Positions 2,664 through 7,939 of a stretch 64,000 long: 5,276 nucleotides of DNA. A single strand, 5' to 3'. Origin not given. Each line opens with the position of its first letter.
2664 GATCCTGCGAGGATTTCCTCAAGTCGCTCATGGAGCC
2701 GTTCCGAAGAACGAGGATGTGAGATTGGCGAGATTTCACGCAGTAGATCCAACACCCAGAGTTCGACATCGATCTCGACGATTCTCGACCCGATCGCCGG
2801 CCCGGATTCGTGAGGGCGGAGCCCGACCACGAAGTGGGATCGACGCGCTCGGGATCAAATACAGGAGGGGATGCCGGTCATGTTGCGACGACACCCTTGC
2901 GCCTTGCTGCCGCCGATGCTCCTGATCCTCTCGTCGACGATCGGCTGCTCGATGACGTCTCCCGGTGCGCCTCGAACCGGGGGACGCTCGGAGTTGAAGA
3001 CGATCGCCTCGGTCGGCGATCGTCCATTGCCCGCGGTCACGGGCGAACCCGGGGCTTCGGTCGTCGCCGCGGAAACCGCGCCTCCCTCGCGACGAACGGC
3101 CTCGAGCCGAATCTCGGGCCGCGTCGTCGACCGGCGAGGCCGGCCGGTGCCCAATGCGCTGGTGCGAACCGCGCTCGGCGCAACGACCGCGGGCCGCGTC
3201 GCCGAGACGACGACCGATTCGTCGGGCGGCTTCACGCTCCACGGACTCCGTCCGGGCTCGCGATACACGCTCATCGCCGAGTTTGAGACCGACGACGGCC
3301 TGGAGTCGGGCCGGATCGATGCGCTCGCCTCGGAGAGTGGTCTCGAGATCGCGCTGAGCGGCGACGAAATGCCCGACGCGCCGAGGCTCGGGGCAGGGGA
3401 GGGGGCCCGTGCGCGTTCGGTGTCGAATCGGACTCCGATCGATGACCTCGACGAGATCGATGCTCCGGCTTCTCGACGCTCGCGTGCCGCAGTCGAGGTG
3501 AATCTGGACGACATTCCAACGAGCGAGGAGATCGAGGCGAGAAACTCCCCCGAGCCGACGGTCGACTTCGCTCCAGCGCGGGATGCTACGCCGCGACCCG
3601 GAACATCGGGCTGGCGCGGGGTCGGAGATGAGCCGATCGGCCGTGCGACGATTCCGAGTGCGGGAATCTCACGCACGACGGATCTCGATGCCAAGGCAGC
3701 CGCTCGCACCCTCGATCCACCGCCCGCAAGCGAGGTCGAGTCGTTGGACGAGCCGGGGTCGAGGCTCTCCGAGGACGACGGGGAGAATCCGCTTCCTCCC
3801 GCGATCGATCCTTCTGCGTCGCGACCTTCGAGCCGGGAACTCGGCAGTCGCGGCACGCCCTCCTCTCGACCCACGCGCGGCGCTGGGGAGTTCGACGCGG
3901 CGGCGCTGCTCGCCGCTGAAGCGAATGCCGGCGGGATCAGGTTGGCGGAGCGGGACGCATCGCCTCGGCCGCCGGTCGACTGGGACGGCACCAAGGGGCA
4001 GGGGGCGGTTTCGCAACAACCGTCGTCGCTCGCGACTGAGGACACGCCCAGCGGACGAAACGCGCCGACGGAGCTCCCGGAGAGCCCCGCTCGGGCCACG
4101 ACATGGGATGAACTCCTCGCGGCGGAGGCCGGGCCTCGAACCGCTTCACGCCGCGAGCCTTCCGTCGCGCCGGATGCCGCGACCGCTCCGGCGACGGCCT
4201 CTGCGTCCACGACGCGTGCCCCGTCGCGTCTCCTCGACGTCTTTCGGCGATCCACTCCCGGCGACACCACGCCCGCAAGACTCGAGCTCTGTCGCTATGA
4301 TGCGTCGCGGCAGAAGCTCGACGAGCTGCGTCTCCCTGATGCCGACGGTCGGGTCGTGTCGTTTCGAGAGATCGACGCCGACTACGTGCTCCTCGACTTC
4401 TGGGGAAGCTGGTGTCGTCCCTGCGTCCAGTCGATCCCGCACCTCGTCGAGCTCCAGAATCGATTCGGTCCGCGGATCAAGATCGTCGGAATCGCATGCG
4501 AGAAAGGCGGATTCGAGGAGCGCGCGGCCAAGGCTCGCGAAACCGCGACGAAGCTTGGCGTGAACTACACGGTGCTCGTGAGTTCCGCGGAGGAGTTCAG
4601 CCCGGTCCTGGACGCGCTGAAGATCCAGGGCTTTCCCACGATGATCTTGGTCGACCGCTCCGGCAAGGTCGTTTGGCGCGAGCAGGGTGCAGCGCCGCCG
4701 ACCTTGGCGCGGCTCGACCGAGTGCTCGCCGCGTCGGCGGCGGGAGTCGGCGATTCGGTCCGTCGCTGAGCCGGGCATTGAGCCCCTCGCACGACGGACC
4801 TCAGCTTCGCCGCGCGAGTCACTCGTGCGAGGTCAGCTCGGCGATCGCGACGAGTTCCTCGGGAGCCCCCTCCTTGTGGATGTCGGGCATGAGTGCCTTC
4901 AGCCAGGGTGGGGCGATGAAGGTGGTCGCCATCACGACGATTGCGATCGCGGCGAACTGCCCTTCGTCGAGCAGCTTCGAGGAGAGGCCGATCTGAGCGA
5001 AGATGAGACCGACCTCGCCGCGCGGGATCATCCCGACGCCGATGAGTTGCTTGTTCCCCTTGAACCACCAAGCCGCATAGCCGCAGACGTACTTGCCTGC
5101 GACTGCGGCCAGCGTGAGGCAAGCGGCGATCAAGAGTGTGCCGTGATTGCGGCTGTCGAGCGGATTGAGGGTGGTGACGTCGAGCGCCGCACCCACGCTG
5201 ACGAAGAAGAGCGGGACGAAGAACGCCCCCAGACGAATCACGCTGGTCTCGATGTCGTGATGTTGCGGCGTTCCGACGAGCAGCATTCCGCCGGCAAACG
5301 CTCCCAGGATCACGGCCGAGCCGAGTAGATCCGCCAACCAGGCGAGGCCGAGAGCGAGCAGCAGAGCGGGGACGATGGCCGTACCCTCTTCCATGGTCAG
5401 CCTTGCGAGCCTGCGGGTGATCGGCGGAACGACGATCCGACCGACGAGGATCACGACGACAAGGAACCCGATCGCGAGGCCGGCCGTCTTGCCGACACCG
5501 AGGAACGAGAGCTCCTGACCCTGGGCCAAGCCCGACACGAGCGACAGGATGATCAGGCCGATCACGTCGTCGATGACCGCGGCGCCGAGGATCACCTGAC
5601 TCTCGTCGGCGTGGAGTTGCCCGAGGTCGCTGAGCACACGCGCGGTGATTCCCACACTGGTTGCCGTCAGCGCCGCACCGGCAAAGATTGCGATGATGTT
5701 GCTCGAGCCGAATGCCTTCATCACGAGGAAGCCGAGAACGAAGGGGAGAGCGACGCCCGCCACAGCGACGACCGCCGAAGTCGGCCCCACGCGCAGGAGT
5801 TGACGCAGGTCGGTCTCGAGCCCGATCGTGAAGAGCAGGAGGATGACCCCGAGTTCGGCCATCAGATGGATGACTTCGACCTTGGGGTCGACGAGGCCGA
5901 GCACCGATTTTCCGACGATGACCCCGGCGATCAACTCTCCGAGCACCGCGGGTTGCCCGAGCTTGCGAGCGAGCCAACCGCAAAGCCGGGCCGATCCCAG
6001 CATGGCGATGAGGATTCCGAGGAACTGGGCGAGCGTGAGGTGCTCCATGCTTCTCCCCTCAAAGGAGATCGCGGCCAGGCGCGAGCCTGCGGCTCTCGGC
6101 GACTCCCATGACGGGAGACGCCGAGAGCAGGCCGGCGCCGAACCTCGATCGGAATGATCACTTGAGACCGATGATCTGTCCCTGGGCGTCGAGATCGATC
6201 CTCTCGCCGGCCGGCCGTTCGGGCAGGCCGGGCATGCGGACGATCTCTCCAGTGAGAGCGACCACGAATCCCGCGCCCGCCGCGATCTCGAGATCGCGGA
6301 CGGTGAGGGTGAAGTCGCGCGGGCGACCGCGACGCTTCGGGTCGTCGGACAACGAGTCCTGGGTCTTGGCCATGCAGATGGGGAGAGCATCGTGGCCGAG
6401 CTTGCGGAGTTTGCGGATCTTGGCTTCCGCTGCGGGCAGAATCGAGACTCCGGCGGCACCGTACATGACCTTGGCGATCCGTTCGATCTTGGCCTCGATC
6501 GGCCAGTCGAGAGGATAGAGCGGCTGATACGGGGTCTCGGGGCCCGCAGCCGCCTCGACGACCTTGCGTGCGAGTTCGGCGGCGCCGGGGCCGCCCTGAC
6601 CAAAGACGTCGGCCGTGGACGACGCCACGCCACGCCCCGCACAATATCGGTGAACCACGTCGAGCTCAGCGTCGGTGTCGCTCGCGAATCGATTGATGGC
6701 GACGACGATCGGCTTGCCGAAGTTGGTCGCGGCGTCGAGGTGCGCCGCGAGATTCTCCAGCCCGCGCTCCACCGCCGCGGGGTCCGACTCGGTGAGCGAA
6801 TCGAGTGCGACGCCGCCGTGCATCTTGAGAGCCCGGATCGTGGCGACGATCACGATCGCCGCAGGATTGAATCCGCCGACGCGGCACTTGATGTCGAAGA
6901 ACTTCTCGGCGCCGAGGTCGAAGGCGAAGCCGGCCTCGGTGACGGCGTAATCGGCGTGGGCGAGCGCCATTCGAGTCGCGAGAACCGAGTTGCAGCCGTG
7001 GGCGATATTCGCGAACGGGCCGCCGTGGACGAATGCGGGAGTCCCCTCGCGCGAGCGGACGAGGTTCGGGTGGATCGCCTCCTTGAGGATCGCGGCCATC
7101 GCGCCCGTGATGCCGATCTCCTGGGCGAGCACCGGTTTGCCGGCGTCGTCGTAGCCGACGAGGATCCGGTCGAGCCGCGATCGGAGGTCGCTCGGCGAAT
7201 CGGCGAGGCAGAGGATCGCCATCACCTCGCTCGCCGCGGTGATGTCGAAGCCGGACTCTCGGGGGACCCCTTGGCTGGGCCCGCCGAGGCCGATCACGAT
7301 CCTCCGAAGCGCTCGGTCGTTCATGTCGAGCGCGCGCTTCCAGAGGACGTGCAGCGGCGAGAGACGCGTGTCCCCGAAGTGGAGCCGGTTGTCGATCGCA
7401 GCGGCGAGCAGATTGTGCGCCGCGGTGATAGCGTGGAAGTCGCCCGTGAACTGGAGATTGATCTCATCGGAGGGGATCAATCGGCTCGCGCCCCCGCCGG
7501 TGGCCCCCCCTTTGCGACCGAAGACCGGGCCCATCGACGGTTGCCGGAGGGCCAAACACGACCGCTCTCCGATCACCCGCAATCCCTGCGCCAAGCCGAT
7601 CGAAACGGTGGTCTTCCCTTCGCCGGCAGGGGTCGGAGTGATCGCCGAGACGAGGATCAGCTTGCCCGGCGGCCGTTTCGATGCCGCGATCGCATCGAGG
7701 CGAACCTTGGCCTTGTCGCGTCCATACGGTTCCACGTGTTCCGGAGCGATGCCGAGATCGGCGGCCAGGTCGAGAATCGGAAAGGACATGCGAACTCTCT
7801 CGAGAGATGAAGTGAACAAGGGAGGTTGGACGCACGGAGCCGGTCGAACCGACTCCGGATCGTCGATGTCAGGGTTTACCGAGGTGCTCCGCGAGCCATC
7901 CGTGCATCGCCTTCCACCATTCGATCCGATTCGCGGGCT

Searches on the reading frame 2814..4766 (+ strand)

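Call 50: search_protein_families(library=pfam, proteins=[window:2814-4766:+], max_evalue=0.001)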
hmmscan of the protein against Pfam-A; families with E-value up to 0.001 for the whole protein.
window:2814-4766:+ (651 aa): 6 families
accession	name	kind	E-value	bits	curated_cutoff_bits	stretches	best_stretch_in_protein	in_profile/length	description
PF08534.16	Redoxin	-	6.7e-13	49.1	26.6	1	501-638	5-148/148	Redoxin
PF13905.12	Thioredoxin_8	-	2.2e-11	44.4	27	1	523-619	2-94/94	Thioredoxin-like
PF13620.12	CarboxypepD_reg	-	3.8e-11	43.6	32.3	1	100-157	2-56/82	Carboxypeptidase regulatory-like domain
PF00578.27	AhpC-TSA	-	1e-10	42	26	1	500-621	3-123/124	AhpC/TSA family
PF00085.26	Thioredoxin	-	1.6e-06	28.5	23.5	1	522-563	18-59/103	Thioredoxin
PF13098.12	Thioredoxin_2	-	5.6e-05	23.9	27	1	522-630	5-98/104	Thioredoxin-like domain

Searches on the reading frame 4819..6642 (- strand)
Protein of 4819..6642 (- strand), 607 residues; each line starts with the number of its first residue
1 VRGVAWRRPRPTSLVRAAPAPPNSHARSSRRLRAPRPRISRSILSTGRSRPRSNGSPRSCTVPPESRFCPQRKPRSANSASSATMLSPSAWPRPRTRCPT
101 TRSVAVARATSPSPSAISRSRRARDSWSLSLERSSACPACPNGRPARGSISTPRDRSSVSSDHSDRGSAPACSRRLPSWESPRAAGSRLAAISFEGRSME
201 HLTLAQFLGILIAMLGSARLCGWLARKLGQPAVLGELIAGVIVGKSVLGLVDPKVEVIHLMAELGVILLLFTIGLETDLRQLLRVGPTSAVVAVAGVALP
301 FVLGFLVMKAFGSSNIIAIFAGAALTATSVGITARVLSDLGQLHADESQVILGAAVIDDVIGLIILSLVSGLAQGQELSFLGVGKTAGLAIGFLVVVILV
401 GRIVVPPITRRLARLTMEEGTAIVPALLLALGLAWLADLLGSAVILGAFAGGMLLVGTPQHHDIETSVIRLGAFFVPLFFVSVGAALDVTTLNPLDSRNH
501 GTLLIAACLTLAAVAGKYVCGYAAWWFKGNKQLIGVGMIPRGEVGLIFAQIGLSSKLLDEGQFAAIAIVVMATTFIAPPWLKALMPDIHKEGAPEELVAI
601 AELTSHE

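Call 50: search_protein_families(library=pfam, proteins=[window:4819-6642:-], max_evalue=0.001)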
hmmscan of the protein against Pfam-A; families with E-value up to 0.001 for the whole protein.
window:4819-6642:- (607 aa): 1 family
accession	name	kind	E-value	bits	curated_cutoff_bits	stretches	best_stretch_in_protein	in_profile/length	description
PF00999.27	Na_H_Exchanger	-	8.1e-72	242.6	26.2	1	217-584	3-372/375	Sodium/hydrogen exchanger, transmembrane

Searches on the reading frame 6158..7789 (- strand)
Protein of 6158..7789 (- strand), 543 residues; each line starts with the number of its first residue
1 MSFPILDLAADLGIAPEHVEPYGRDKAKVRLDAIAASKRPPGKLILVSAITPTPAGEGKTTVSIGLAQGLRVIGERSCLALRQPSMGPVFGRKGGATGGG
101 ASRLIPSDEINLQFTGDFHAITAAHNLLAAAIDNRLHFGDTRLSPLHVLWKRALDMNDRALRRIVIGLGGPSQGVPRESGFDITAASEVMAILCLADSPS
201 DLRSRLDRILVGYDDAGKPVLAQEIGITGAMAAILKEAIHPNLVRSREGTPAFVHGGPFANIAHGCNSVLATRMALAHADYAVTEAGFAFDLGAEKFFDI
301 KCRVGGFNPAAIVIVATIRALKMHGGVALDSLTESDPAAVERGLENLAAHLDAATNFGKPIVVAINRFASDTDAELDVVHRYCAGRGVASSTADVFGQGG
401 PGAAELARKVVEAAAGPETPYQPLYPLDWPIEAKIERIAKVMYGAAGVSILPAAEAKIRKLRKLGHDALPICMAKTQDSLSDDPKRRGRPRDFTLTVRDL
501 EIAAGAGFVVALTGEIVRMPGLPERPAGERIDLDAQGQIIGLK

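Call 44: find_encoding_contigs(protein=window:6158-7789:-, flank=7000, max_places=6)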
Protein window:6158-7789:- (543 aa): no gene with exactly this product is on record in the collection.

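Call 50: search_protein_families(library=pfam, proteins=[window:6158-7789:-], max_evalue=0.001)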
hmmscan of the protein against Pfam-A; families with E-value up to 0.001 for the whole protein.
window:6158-7789:- (543 aa): 1 family
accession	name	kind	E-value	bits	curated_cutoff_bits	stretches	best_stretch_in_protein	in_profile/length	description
PF01268.25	FTHFS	-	1.6e-238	793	27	1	4-542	14-555/556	Formate--tetrahydrofolate ligase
